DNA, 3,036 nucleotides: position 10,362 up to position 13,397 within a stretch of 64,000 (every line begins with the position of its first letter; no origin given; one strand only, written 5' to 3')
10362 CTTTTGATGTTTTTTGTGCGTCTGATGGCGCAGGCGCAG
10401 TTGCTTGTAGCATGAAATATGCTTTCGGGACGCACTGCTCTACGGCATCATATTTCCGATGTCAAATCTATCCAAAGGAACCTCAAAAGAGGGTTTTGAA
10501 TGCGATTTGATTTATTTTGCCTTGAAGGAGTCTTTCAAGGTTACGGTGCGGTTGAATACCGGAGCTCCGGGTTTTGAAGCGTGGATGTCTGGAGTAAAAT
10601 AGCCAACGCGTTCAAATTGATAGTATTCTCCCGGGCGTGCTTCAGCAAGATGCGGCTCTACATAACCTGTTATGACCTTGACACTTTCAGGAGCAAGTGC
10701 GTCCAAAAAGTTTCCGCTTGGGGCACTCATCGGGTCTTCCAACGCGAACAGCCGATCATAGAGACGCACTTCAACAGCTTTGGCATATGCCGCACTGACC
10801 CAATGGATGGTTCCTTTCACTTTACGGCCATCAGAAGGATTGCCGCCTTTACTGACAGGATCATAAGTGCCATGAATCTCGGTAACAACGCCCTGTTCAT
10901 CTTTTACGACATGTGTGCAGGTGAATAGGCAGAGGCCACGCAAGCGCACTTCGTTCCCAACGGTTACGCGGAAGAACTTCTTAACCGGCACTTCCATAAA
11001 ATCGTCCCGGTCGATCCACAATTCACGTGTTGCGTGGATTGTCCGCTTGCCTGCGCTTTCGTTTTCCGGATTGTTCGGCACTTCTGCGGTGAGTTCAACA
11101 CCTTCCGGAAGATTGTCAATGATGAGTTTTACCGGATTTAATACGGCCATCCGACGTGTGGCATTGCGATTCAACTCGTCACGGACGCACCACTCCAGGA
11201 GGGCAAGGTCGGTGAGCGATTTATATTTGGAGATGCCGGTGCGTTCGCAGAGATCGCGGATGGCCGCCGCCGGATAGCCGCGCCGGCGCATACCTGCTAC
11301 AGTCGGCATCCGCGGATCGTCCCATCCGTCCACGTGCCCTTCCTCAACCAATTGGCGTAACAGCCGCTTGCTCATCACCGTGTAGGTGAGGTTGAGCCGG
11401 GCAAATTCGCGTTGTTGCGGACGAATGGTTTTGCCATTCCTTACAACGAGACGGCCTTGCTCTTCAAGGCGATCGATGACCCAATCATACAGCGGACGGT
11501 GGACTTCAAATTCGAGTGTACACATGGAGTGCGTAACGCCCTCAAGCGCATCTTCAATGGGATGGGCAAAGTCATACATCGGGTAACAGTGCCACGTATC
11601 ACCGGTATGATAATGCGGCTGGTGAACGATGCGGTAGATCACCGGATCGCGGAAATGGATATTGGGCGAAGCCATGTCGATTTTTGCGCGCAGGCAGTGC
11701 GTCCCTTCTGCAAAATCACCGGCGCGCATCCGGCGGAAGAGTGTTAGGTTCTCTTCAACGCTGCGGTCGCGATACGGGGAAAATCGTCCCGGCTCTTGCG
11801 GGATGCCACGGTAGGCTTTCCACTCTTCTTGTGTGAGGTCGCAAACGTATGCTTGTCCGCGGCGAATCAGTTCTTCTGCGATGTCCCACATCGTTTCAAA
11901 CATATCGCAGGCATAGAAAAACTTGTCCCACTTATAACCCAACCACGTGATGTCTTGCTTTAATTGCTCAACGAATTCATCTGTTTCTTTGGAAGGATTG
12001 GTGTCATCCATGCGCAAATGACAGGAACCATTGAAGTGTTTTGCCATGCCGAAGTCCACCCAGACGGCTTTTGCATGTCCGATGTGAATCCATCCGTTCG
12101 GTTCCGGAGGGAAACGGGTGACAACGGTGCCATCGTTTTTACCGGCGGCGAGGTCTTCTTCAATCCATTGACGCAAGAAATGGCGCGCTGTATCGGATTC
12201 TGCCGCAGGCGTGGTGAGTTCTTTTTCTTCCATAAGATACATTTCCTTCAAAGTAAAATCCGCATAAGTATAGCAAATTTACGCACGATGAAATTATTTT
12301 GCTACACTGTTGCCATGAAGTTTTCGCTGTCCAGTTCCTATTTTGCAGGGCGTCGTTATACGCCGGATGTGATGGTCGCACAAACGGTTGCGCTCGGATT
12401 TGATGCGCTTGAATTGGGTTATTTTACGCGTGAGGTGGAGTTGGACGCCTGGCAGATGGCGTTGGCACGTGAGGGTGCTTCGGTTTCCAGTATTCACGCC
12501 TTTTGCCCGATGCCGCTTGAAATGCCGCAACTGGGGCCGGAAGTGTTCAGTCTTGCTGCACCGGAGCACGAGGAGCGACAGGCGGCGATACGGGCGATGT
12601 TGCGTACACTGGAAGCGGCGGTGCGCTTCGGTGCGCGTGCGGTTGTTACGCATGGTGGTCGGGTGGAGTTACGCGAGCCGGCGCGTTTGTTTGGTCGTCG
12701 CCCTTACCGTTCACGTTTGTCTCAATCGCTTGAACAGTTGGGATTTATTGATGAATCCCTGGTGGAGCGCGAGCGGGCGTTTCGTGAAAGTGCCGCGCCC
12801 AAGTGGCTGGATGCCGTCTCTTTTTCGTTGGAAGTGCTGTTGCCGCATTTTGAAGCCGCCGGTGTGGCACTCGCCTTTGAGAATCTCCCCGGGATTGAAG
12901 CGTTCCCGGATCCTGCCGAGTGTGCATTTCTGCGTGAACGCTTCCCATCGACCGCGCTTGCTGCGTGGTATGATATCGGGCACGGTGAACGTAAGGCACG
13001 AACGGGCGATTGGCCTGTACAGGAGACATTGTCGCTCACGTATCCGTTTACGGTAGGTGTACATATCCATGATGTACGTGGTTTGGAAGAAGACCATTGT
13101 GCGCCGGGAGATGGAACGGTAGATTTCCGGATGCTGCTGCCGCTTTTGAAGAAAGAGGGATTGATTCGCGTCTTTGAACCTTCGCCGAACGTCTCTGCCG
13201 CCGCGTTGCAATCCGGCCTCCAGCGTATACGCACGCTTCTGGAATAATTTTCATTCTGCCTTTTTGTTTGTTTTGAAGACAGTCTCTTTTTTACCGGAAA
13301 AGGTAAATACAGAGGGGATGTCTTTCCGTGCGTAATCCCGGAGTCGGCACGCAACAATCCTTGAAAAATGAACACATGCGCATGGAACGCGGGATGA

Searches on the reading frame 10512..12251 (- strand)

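Call 8: search_protein_families(library=pfam, proteins=[window:10512-12251:-], max_evalue=0.001)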
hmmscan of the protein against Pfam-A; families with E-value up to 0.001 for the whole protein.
window:10512-12251:- (579 aa): 3 families
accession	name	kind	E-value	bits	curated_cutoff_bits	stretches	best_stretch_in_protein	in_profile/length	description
PF00749.27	tRNA-synt_1c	-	3.9e-98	328.7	23.4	1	43-361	2-313/314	tRNA synthetases class I (E and Q), catalytic domain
PF03950.23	tRNA-synt_1c_C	-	1e-26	93.4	23.9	1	364-464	1-91/91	tRNA synthetases class I (E and Q), anti-codon binding domain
PF20974.2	tRNA-synt_1c_C2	-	6e-21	75.3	23.9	1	481-554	1-68/69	tRNA synthetases class I (E and Q), anti-codon binding domain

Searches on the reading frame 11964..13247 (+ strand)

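Call 8: search_protein_families(library=pfam, proteins=[window:11964-13247:+], max_evalue=0.001)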
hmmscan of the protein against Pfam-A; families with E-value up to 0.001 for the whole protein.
window:11964-13247:+ (427 aa): 1 family
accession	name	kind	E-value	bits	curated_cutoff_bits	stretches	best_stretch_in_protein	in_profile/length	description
PF01261.30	AP_endonuc_2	-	6.5e-22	78.9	31.1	1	139-400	2-221/249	Xylose isomerase-like TIM barrel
